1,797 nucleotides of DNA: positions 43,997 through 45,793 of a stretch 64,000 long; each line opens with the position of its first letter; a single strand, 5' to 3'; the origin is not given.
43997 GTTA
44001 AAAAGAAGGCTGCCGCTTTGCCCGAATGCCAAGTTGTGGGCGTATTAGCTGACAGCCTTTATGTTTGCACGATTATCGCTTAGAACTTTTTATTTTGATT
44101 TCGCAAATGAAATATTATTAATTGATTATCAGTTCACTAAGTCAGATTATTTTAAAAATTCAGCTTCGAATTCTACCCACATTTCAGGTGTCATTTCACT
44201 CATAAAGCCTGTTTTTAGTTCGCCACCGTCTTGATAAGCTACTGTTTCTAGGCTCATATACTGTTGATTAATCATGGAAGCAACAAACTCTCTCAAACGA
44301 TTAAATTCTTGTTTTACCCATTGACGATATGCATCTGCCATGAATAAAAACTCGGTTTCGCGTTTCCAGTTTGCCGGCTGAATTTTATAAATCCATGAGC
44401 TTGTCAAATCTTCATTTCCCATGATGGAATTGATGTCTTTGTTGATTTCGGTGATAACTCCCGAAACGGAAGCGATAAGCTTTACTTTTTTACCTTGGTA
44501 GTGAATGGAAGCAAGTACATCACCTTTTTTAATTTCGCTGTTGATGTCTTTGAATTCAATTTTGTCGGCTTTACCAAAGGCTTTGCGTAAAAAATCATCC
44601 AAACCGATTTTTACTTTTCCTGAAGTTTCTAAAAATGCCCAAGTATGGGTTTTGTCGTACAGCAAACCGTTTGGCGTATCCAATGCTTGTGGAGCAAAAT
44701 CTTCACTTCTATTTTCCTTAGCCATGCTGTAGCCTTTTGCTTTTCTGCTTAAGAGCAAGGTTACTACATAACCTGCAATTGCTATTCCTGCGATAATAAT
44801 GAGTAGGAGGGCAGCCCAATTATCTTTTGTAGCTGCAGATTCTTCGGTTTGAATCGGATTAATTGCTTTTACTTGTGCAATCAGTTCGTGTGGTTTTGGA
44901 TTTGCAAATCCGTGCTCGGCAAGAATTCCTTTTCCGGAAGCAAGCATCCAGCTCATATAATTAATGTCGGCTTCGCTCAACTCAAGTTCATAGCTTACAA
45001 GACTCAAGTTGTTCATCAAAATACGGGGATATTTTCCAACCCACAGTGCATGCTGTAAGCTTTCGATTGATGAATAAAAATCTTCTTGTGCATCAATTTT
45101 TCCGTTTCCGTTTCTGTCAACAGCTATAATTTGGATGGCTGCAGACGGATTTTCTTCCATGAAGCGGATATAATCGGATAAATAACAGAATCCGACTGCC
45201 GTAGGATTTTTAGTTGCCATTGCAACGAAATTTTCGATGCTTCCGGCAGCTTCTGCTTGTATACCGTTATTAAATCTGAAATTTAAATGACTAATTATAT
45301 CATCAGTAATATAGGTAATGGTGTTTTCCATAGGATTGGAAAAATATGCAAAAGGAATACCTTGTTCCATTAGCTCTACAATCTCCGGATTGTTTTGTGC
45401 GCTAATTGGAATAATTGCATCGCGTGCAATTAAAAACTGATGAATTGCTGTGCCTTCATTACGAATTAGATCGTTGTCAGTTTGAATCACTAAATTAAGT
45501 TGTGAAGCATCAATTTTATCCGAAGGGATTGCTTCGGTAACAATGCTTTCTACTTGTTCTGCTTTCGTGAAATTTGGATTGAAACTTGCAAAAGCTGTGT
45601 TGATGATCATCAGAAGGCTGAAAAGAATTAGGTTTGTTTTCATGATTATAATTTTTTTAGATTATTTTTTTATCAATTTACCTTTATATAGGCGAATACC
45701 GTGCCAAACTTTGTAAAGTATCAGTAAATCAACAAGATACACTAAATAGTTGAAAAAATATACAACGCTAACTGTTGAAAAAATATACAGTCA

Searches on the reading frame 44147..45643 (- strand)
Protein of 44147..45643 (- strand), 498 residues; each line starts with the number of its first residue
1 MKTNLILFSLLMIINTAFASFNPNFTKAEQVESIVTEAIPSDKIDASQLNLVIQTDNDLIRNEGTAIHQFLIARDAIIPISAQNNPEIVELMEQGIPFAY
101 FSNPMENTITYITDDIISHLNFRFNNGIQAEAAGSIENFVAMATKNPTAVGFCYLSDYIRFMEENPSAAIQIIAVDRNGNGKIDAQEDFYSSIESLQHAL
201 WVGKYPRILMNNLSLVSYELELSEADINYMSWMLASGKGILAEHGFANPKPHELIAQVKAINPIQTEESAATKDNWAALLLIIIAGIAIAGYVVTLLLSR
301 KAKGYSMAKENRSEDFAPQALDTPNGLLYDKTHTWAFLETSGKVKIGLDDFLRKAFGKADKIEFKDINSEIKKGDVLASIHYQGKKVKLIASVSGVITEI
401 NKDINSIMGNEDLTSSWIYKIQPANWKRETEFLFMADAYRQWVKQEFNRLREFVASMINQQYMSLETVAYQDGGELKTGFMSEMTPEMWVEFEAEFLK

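Call 8: search_protein_families(library=pfam, proteins=[window:44147-45643:-], max_evalue=0.001)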
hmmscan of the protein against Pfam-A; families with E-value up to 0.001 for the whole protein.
window:44147-45643:- (498 aa): 1 family
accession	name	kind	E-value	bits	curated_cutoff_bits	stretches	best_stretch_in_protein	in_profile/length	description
PF01597.25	GCV_H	-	2e-15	57.2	22.2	1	327-445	1-121/122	Glycine cleavage H-protein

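Call 48: search_protein_families(library=ncbifam, proteins=[window:44147-45643:-], max_evalue=0.001)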
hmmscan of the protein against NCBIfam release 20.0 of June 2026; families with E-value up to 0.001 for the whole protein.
window:44147-45643:- (498 aa): 3 families
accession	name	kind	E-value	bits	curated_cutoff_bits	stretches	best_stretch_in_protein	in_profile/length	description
NF002270.0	PRK01202.1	subfamily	1.5e-15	57.1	117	1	322-445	3-128/129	glycine cleavage system protein GcvH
TIGR00527.1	gcvH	equivalog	4.2e-12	46.3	115.85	1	323-446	2-128/129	glycine cleavage system protein GcvH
TIGR03077.1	not_gcvH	equivalog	6.5e-05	22.9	144.05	1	331-405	4-78/110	glycine cleavage protein H-like protein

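Call 59: find_homologous_proteins(query=window:44147-45640:-, max_evalue=0.00001)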
Query window:44147-45640:- (497 aa): 253 proteins with E <= 0.00001 among 8000 candidates; the best 120 are listed.
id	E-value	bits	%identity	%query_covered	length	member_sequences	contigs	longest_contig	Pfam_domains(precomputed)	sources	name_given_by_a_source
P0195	0.0e+0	1083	98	100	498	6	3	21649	PF01597.26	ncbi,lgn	-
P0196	5.4e-139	482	43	100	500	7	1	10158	PF01597.26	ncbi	-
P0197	7.3e-126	439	43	97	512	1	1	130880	PF01597.26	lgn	-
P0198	2.8e-125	437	41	99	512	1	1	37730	PF01597.26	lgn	-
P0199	4.7e-120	420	43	90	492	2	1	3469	PF01597.26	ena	-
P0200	5.7e-89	317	37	86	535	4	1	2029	PF01597.26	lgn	-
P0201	3.0e-87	311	36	90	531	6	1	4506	PF01597.26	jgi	jgi:glycine cleavage system H lipoate-binding protein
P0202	9.8e-87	310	36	90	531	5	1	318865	PF01597.26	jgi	jgi:glycine cleavage system H lipoate-binding protein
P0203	3.1e-86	308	35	90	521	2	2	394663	PF01597.26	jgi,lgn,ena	-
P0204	6.8e-85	304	32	100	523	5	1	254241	PF01597.26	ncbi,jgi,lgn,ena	-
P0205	1.3e-77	280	32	88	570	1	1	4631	PF01597.26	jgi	-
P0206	4.2e-77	278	34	87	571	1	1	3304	PF01597.26,PF12849.13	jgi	jgi:glycine cleavage system H lipoate-binding protein/ABC-type phosphate transport system substrate-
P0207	6.9e-76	274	33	88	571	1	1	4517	PF01597.26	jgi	jgi:glycine cleavage system H lipoate-binding protein/ABC-type phosphate transport system substrate-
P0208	1.1e-74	270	32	87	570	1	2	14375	PF01597.26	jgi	jgi:glycine cleavage system H lipoate-binding protein/ABC-type phosphate transport system substrate-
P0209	1.4e-74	270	37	72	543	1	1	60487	PF01597.26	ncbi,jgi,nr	ncbi:MAG: hypothetical protein K0B15_11110 [Lentimicrobium sp.]|nr:hypothetical protein [Lentimicrob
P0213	1.8e-73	266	32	87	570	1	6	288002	PF01597.26,PF12849.13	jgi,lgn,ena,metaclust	metaclust:\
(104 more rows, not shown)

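Call 60: find_encoding_contigs(protein=P0213, flank=9000, max_places=1)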
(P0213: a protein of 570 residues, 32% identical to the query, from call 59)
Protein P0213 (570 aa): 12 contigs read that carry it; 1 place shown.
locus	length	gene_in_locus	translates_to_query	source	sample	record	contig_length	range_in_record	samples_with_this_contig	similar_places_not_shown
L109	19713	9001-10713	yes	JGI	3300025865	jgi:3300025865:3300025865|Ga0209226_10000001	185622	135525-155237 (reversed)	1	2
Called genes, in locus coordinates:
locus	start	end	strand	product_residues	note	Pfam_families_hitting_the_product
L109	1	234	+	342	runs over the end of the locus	-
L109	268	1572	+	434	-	-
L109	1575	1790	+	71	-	-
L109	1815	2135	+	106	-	-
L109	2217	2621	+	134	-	-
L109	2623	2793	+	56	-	-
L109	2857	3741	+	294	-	PF01078:Mg_chelatase, PF07728:AAA_5, PF13335:Mg_chelatase_C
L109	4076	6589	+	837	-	PF00989:PAS (weak), PF08447:PAS_3 (weak), PF13426:PAS_9, PF08447:PAS_3, PF08447:PAS_3, PF00512:HisKA, PF02518:HATPase_c, PF00072:Response_reg, +3 more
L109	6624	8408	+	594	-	PF03924:CHASE, PF00512:HisKA, PF02518:HATPase_c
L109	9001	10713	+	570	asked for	PF12849:PBP_like_2 (weak), PF01597:GCV_H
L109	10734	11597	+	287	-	PF12838:Fer4_7 (faint), PF12797:Fer4_2 (faint), PF12837:Fer4_6 (faint), PF13187:Fer4_9 (faint), PF13237:Fer4_10 (faint), PF13247:Fer4_11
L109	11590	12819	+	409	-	PF03916:NrfD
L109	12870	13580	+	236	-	PF01597:GCV_H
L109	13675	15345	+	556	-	PF00672:HAMP (weak), PF00512:HisKA, PF02518:HATPase_c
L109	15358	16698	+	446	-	PF00072:Response_reg, PF00158:Sigma54_activat, PF01078:Mg_chelatase (faint), PF14532:Sigma54_activ_2, PF07728:AAA_5 (weak), PF00004:AAA (weak), PF25601:AAA_lid_14, PF02954:HTH_8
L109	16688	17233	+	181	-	PF07998:Peptidase_M54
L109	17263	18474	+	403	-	PF19788:DUF6272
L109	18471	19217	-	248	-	PF00149:Metallophos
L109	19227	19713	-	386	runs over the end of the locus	PF14289:DUF4369 (weak), PF08534:Redoxin (weak), PF00578:AhpC-TSA, PF13905:Thioredoxin_8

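Call 61: find_encoding_contigs(protein=P0204, flank=9000, max_places=1)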
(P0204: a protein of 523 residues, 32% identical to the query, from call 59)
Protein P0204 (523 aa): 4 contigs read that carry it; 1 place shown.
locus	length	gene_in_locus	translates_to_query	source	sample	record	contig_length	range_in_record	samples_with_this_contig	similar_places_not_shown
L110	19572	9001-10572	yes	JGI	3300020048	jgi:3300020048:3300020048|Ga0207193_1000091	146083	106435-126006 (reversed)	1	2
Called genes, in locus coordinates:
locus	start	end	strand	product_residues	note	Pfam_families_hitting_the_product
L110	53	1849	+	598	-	PF13199:Glyco_hydro_66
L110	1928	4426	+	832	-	PF13802:Gal_mutarotas_2, PF01055:Glyco_hydro_31_2nd, PF21365:Glyco_hydro_31_3rd, PF17137:DUF5110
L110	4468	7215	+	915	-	PF22422:MGH1-like_GH (faint), PF17389:Bac_rhamnosid6H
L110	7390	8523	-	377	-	PF09411:PagL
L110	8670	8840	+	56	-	-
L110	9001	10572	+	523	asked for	PF01597:GCV_H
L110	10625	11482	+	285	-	PF12838:Fer4_7 (faint), PF13187:Fer4_9 (faint), PF13247:Fer4_11, PF00037:Fer4 (weak)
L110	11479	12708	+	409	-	PF03916:NrfD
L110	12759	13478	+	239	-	PF01597:GCV_H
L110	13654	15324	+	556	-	PF00672:HAMP (weak), PF00512:HisKA, PF02518:HATPase_c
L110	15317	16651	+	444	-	PF00072:Response_reg, PF00158:Sigma54_activat, PF01078:Mg_chelatase (faint), PF14532:Sigma54_activ_2, PF07728:AAA_5, PF00004:AAA (weak), PF25601:AAA_lid_14, PF02954:HTH_8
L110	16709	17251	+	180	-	PF07998:Peptidase_M54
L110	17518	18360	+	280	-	-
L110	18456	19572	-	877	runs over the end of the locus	PF15902:Sortilin-Vps10 (faint), PF18962:Por_Secre_tail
